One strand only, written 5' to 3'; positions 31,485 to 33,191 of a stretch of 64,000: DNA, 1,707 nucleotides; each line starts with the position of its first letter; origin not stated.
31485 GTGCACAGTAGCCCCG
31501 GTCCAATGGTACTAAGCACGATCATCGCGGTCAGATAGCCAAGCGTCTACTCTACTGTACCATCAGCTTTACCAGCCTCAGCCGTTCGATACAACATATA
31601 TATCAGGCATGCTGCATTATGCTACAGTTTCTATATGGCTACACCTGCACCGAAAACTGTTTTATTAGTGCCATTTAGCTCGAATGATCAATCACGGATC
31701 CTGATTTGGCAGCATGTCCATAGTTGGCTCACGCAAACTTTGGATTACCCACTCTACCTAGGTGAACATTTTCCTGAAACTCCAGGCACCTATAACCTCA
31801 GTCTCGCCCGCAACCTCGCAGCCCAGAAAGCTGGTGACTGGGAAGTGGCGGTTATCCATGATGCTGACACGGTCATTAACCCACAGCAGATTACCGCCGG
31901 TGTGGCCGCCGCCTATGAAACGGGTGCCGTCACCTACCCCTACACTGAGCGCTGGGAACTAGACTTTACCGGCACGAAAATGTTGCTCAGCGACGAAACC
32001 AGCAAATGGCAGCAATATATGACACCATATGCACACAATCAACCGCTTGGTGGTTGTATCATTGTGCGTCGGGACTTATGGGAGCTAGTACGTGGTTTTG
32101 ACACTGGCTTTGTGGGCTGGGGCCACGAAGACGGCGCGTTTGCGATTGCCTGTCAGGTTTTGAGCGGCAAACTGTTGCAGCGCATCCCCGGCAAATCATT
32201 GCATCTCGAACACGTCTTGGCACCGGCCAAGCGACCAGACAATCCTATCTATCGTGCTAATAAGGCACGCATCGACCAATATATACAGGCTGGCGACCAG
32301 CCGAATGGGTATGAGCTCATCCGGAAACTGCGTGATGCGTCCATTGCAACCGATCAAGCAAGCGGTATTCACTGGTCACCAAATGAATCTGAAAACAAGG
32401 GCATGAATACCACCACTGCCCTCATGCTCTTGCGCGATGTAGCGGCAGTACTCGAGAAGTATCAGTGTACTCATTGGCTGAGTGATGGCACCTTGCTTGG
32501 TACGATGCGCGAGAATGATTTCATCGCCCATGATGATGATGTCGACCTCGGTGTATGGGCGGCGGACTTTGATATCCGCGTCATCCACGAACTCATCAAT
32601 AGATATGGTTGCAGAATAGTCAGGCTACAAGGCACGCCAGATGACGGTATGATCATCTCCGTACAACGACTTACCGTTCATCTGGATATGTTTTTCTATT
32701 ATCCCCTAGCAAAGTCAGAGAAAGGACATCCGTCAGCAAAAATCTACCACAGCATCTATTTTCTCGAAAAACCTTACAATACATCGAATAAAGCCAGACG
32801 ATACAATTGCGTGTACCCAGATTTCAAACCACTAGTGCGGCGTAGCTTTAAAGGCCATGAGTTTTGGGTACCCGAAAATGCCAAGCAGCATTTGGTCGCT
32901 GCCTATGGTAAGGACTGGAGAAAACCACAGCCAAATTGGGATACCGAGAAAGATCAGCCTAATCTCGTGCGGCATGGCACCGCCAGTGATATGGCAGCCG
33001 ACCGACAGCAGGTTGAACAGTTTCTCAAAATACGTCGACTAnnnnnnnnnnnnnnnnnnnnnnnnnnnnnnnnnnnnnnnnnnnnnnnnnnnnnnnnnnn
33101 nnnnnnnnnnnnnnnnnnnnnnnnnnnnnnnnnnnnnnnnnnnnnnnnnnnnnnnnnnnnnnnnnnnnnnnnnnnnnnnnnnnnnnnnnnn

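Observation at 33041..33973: LicC-like nucleotidyltransferase with a divergent N-terminal wHTH-like extension, in two paralogs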

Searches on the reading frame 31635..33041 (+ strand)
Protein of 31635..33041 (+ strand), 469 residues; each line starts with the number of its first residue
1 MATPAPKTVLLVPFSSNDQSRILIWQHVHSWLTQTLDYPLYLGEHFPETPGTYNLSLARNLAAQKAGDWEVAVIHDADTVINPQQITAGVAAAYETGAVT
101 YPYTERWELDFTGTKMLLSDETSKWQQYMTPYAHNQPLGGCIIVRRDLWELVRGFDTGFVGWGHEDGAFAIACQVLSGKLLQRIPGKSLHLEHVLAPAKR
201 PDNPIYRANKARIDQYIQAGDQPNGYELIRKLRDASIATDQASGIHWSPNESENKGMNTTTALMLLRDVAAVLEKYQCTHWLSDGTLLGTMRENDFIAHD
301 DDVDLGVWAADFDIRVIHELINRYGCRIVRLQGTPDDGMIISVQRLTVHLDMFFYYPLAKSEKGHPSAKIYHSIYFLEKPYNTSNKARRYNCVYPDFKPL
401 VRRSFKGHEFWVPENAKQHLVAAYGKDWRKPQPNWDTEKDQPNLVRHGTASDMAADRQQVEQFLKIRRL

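Call 4: search_protein_families(library=pfam, proteins=[window:31635-33041:+], max_evalue=0.1)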
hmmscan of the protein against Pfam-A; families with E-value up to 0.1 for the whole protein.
window:31635-33041:+ (469 aa): 4 families
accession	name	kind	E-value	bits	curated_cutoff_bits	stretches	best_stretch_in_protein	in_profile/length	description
PF04991.19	LicD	-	9e-09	36.2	22.6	1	275-312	3-40/227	LicD family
PF02709.20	Glyco_transf_7C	-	8.6e-06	25.7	23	1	126-171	8-53/78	N-terminal domain of galactosyltransferase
PF13733.12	Glyco_transf_7N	-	0.0063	16.6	27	1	5-81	46-124/134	N-terminal region of glycosyl transferase group 7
PF13641.12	Glyco_tranf_2_3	-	0.053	14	27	0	65-157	83-179/230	Glycosyltransferase like family 2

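Call 5: search_protein_families(library=ncbifam, proteins=[window:31635-33041:+], max_evalue=0.1)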
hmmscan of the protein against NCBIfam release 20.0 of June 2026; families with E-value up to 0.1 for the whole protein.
window:31635-33041:+ (469 aa): 3 families
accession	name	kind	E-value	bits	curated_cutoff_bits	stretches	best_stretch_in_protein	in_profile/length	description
NF045866.1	GGPL_Ptran_Mf1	equivalog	1.8e-14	54.5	225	2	262-313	5-56/240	diacylglycerol cholinephosphotransferase Mf1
NF050819.1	PolSacchBiosHfsG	equivalog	0.004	16.3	500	1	141-171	170-199/302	polysaccharide biosynthesis protein HfsG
NF007061.0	PRK09506.1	equivalog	0.079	10.7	1120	0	211-256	510-555/825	bifunctional glycosyl transferase/transpeptidase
